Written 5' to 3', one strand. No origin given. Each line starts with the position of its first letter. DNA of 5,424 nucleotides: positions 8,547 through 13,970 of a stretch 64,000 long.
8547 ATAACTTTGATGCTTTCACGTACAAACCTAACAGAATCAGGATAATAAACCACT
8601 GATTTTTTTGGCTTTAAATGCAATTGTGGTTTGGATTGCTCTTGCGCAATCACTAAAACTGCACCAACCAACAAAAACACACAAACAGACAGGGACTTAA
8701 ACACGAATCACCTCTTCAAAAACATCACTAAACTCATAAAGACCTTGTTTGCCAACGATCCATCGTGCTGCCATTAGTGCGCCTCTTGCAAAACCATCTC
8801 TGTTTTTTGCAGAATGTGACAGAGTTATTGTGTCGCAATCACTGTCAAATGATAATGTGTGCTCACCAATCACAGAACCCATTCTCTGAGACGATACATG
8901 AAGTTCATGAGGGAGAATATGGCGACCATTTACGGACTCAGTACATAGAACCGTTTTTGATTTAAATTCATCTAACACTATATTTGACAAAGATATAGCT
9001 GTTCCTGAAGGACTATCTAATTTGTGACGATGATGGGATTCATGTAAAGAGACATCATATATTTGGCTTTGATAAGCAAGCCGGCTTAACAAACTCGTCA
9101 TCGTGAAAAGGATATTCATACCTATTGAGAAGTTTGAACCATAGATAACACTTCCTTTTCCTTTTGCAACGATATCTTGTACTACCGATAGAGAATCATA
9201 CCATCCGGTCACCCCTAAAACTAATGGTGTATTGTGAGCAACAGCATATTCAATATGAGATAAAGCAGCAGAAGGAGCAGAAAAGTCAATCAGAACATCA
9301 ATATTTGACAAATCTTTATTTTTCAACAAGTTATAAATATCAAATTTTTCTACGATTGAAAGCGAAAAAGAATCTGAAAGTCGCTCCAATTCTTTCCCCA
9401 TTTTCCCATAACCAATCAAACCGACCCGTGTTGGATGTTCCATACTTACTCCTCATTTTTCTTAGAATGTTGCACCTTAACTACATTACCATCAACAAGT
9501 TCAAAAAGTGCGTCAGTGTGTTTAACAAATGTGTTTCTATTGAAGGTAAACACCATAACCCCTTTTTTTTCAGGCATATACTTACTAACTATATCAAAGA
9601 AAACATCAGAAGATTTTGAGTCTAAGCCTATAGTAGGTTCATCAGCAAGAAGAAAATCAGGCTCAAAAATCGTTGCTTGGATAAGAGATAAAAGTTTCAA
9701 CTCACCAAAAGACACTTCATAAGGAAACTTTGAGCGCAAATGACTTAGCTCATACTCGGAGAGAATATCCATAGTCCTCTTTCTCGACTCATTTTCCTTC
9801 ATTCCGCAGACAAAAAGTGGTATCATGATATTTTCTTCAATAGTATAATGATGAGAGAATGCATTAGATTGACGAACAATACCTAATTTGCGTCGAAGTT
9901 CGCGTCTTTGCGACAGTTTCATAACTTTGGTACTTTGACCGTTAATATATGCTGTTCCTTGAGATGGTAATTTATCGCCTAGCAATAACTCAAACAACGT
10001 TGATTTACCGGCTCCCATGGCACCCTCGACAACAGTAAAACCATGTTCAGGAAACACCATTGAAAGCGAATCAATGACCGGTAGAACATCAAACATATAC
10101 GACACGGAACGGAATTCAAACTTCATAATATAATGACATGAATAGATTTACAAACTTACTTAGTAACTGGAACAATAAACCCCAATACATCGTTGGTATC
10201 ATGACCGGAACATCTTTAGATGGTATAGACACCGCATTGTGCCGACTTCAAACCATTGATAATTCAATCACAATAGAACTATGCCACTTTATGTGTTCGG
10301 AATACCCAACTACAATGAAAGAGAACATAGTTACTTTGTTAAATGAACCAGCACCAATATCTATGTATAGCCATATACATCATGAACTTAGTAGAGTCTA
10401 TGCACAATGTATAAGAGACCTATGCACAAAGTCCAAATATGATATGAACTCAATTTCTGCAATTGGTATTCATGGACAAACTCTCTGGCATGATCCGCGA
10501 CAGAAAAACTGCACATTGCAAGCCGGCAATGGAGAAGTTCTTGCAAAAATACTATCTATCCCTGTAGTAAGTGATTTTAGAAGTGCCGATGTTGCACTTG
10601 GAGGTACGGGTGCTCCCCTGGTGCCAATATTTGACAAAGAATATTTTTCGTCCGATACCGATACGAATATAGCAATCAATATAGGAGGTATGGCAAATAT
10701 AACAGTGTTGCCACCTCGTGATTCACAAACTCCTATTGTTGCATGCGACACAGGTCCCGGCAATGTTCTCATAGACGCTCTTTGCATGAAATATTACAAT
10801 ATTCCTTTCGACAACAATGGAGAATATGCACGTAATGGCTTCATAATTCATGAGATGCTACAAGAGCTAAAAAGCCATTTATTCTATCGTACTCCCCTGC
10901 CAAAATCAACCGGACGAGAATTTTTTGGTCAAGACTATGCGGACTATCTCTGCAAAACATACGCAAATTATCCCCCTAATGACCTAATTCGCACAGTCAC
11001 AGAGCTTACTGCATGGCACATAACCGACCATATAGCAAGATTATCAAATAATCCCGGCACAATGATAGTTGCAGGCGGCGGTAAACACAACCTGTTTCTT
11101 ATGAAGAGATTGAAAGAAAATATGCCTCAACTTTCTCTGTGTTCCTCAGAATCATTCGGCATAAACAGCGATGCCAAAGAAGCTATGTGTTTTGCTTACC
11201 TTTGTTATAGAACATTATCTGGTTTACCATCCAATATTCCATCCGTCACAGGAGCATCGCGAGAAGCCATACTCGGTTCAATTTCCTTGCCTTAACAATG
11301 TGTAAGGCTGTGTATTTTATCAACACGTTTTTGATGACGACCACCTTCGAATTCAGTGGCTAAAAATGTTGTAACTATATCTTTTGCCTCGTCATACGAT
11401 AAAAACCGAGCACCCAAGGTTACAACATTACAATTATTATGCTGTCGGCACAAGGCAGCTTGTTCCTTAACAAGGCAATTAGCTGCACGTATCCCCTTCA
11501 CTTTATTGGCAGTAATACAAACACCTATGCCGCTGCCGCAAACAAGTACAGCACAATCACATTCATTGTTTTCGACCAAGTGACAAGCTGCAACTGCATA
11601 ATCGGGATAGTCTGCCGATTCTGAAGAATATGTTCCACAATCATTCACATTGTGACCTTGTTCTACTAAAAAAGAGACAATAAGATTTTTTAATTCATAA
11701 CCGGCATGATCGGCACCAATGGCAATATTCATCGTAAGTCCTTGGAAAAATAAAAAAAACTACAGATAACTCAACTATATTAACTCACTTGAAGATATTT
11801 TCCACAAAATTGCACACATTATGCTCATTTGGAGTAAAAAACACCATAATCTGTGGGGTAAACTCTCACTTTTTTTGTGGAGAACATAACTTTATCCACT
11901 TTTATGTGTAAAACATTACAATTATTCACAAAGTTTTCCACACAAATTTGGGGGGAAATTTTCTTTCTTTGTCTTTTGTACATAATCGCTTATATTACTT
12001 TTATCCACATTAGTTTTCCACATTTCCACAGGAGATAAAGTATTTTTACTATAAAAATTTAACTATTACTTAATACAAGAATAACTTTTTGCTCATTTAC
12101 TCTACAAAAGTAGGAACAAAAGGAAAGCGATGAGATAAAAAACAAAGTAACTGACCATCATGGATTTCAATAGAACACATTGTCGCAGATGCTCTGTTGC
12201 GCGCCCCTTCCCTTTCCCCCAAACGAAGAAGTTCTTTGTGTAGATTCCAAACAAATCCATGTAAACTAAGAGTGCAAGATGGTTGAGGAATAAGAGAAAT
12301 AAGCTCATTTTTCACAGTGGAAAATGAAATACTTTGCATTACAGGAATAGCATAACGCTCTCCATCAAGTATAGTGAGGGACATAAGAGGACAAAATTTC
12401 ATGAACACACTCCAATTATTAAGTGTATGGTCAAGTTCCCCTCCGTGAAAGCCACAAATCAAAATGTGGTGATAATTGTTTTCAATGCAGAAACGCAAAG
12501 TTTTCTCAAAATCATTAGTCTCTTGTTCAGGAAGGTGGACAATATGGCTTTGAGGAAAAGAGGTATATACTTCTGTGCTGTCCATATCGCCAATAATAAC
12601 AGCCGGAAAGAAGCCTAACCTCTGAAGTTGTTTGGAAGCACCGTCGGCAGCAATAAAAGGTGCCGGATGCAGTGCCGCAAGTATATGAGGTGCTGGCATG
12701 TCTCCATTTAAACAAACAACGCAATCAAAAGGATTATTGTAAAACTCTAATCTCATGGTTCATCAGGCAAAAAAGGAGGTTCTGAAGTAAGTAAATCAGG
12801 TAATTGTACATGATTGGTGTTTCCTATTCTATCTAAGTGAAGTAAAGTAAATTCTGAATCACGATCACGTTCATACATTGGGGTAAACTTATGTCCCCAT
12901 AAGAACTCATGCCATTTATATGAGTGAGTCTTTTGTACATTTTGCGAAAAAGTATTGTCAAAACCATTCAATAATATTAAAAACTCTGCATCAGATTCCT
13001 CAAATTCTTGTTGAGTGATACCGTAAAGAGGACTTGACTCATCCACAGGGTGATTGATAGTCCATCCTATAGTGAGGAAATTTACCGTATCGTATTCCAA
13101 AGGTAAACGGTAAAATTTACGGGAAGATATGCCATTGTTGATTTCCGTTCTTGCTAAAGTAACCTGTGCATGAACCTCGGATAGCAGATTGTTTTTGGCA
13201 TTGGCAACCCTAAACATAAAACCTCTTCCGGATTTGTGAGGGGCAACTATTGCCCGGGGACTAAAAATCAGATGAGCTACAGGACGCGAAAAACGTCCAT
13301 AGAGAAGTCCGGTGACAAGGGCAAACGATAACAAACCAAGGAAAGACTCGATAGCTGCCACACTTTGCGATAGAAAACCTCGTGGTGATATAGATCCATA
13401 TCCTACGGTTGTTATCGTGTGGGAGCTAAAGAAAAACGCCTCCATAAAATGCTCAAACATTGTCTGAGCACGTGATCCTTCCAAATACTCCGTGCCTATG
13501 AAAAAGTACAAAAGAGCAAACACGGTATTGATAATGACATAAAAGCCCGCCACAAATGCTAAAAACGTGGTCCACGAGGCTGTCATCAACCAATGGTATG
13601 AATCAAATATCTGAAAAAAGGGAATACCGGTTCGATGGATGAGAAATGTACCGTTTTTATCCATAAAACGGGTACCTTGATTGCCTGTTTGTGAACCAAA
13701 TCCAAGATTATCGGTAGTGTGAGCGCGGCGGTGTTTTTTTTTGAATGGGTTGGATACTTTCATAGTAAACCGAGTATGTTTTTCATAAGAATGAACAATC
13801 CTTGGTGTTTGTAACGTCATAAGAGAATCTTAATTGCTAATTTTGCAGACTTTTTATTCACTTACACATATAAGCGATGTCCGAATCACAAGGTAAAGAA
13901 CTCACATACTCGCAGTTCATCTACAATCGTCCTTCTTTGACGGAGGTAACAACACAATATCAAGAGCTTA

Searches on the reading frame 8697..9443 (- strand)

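Call 86: search_protein_families(library=pfam, proteins=[window:8697-9443:-], max_evalue=0.0001)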
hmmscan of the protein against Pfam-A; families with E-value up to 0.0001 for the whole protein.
window:8697-9443:- (248 aa): 2 families
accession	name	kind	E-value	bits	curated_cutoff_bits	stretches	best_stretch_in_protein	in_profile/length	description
PF05173.19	DapB_C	-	7.3e-32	110.4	27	1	108-241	1-120/121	Dihydrodipicolinate reductase, C-terminus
PF01113.26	DapB_N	-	5e-12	46.4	25.6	1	6-104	2-123/124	Dihydrodipicolinate reductase, N-terminus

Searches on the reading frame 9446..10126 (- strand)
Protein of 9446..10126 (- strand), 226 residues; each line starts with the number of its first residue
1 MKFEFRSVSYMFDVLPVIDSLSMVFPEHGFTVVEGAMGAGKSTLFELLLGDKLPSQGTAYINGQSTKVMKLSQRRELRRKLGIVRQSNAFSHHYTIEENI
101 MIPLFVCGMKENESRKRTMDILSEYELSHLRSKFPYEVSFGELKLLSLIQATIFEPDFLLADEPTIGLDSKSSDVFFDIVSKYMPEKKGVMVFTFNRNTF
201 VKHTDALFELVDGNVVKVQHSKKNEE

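Call 86: search_protein_families(library=pfam, proteins=[window:9446-10126:-], max_evalue=0.0001)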
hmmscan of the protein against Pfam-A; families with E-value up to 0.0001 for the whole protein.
window:9446-10126:- (226 aa): 1 family
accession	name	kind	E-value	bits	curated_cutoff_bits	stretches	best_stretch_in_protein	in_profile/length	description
PF00005.33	ABC_tran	-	6e-22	79.2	25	1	20-165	3-136/137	ABC transporter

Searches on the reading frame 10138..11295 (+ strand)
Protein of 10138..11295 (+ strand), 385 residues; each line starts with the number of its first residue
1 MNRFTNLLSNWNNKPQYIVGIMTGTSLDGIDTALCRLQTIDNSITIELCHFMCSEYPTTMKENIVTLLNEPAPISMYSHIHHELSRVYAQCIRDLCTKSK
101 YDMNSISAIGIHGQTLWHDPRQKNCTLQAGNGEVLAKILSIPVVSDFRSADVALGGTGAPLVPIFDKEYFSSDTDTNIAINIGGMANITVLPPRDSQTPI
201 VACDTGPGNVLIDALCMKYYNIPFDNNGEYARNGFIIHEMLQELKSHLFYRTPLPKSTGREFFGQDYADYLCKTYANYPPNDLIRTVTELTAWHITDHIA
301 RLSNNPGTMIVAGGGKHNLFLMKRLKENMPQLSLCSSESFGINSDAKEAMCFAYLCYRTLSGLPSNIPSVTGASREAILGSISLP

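Call 86: search_protein_families(library=pfam, proteins=[window:10138-11295:+], max_evalue=0.0001)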
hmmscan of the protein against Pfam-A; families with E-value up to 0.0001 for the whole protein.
window:10138-11295:+ (385 aa): 1 family
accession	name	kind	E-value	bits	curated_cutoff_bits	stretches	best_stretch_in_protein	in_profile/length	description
PF03702.20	AnmK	-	9.7e-110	367.5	24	1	16-382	1-364/367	Anhydro-N-acetylmuramic acid kinase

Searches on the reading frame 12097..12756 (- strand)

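Call 86: search_protein_families(library=pfam, proteins=[window:12097-12756:-], max_evalue=0.0001)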
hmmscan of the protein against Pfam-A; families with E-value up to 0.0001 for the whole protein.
window:12097-12756:- (219 aa): 1 family
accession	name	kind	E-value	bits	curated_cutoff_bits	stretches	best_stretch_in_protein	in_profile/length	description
PF04263.21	TPK_catalytic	-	1.2e-19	70.7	30.7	1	35-121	12-104/113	Thiamin pyrophosphokinase, catalytic domain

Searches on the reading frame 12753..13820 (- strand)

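Call 86: search_protein_families(library=pfam, proteins=[window:12753-13820:-], max_evalue=0.0001)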
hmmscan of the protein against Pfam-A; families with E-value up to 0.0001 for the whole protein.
window:12753-13820:- (355 aa): 2 families
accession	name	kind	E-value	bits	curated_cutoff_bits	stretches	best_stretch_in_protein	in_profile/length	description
PF17655.7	IRK_C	-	3e-22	79.6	22.5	1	184-343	1-164/174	Inward rectifier potassium channel C-terminal domain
PF07885.22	Ion_trans_2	-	8.8e-09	35.6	22.5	1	101-173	9-73/79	Ion channel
